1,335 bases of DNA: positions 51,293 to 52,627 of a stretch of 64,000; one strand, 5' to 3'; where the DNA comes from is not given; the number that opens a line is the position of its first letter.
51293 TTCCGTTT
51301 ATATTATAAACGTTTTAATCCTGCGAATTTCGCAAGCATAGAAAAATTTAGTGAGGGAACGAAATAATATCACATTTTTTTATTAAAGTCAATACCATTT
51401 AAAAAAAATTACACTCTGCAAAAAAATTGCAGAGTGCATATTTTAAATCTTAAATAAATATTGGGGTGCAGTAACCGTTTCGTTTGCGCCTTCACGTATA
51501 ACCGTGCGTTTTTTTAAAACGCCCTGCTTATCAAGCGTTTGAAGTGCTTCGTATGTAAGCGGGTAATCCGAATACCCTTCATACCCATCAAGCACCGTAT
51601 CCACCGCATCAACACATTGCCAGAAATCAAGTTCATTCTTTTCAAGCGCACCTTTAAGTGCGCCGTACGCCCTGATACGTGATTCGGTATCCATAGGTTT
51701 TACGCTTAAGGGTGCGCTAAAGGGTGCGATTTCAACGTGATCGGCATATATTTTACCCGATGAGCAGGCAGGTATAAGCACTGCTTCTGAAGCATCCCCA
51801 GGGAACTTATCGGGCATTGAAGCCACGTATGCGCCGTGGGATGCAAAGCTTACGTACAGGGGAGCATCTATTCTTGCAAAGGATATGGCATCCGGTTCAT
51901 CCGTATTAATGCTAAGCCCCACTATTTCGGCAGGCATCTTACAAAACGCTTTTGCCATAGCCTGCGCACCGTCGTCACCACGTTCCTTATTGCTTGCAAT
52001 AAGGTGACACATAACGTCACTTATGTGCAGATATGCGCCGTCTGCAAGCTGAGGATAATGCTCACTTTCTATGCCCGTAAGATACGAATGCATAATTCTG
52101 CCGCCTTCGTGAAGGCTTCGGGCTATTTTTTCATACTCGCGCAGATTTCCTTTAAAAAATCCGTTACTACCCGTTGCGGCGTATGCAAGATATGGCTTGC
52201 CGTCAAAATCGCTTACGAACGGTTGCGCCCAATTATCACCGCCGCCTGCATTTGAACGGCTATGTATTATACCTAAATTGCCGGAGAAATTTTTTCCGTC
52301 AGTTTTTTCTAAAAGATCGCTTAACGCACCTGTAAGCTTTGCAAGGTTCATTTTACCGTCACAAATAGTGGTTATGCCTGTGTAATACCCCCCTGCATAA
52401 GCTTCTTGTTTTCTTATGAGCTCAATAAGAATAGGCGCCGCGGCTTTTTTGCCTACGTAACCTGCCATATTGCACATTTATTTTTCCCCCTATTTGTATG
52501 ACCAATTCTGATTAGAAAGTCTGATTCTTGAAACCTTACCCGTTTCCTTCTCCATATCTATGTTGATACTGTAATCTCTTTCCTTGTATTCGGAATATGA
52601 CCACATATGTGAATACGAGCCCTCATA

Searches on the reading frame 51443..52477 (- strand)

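Call 3: search_protein_families(library=pfam, proteins=[window:51443-52477:-], max_evalue=0.1)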
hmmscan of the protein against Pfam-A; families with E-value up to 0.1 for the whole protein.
window:51443-52477:- (344 aa): 0 families

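Call 4: search_protein_families(library=padloc, proteins=[window:51443-52477:-], max_evalue=0.1)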
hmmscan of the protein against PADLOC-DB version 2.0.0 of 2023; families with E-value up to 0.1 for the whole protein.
window:51443-52477:- (344 aa): 0 families

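Call 5: search_protein_families(library=ncbifam, proteins=[window:51443-52477:-], max_evalue=0.1)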
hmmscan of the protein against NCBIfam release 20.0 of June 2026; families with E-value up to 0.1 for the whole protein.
window:51443-52477:- (344 aa): 4 families
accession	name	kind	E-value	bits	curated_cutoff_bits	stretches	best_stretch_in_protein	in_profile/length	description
NF001484.0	PRK00331.1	subfamily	5.1e-15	54.9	381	2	1-79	1-78/601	isomerizing glutamine--fructose-6-phosphate transaminase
TIGR01135.1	glmS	equivalog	5.4e-13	48.3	418.05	2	2-78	1-76/607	glutamine--fructose-6-phosphate transaminase (isomerizing)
TIGR01134.1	purF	equivalog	0.021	14.2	350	1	32-126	30-118/432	amidophosphoribosyltransferase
NF005486.0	PRK07093.1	equivalog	0.065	12.4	275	1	18-43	251-276/323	aminodeoxychorismate synthase component I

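Call 6: search_protein_families(library=phrogs, proteins=[window:51443-52477:-], max_evalue=0.1)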
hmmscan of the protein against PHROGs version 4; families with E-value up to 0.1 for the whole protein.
window:51443-52477:- (344 aa): 2 families
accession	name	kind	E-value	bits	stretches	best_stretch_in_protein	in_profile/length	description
phrog_13807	-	unknown function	1.6e-12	47.6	2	1-89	1-91/609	-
phrog_26846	-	unknown function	0.00023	20.9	1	1-128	1-120/502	-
